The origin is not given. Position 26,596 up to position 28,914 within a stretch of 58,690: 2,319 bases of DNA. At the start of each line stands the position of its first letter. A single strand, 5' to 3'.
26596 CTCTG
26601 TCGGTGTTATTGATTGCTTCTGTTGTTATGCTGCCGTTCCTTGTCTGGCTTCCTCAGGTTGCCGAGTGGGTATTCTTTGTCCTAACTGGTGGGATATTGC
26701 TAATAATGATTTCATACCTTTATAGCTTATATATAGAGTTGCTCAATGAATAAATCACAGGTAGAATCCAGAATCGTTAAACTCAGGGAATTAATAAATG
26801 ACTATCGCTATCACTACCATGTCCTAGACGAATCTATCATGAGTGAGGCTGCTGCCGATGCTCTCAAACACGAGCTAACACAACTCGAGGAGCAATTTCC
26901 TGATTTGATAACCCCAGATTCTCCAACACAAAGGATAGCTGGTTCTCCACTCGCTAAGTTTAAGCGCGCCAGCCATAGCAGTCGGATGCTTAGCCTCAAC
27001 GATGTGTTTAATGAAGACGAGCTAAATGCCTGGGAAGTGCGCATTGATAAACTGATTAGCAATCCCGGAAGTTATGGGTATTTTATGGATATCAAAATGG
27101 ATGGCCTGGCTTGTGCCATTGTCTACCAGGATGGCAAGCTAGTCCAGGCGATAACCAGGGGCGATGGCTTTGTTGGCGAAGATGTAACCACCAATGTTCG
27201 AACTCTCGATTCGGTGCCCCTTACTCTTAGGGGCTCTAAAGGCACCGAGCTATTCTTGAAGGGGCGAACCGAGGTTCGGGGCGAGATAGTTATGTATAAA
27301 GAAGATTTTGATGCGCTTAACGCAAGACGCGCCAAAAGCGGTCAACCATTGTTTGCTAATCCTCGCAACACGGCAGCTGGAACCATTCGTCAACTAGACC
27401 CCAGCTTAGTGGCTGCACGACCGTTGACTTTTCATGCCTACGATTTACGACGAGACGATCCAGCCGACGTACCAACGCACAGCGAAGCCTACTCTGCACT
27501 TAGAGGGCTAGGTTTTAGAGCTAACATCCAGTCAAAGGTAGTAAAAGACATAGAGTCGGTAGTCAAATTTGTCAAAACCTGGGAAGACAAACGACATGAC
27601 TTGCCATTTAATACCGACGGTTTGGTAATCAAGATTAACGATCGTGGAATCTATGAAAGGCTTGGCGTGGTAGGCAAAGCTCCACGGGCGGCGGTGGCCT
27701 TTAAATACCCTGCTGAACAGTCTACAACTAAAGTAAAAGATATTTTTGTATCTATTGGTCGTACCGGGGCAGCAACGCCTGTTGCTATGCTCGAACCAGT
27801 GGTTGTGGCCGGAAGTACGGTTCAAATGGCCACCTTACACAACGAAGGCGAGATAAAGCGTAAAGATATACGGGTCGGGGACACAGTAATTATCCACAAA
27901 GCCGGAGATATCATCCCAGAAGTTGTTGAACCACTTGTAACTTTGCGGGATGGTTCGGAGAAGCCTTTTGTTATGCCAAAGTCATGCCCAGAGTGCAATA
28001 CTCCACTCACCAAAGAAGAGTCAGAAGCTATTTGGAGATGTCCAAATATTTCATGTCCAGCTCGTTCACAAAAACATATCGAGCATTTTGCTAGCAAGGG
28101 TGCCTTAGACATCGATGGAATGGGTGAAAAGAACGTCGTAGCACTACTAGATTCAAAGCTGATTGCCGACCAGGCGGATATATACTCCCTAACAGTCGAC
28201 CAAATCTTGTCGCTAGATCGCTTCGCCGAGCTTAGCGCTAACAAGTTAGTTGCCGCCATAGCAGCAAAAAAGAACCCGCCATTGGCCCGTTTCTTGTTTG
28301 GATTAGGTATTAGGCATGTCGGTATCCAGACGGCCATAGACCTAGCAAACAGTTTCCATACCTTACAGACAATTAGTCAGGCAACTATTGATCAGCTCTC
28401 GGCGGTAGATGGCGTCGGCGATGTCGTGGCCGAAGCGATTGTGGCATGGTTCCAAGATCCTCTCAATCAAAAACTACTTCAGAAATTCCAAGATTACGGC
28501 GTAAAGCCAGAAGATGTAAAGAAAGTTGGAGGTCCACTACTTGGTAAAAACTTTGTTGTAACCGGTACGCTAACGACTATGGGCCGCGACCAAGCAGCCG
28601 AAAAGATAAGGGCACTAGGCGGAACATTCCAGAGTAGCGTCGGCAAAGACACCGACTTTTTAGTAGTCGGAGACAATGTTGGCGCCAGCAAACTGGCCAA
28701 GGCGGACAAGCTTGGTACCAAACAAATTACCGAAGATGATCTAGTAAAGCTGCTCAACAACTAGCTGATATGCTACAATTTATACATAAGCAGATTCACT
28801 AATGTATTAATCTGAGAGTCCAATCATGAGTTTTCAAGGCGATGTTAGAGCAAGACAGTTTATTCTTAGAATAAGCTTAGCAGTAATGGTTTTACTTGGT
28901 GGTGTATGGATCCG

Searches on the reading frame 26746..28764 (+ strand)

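Call 96: search_protein_families(library=pfam, proteins=[window:26746-28764:+], max_evalue=0.00001)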
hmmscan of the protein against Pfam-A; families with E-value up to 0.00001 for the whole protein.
window:26746-28764:+ (672 aa): 6 families
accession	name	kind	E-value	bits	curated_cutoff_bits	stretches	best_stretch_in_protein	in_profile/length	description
PF01653.23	DNA_ligase_aden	-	5.8e-84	282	27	1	70-324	2-253/253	NAD-dependent DNA ligase adenylation domain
PF03120.22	DNA_ligase_OB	-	1.7e-32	111.5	32.9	1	327-404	1-78/79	NAD-dependent DNA ligase OB-fold domain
PF12826.13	HHH_2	-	9.6e-22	77.4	27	1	515-577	1-63/64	Helix-hairpin-helix motif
PF00533.33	BRCT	-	6.3e-12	46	21.3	1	595-669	3-77/78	BRCA1 C Terminus (BRCT) domain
PF03119.21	DNA_ligase_ZBD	-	4.8e-11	42.8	25.8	1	414-439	2-27/27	NAD-dependent DNA ligase C4 zinc finger domain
PF14520.12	HHH_5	-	1.2e-10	42.2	27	0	520-567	5-53/57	Helix-hairpin-helix domain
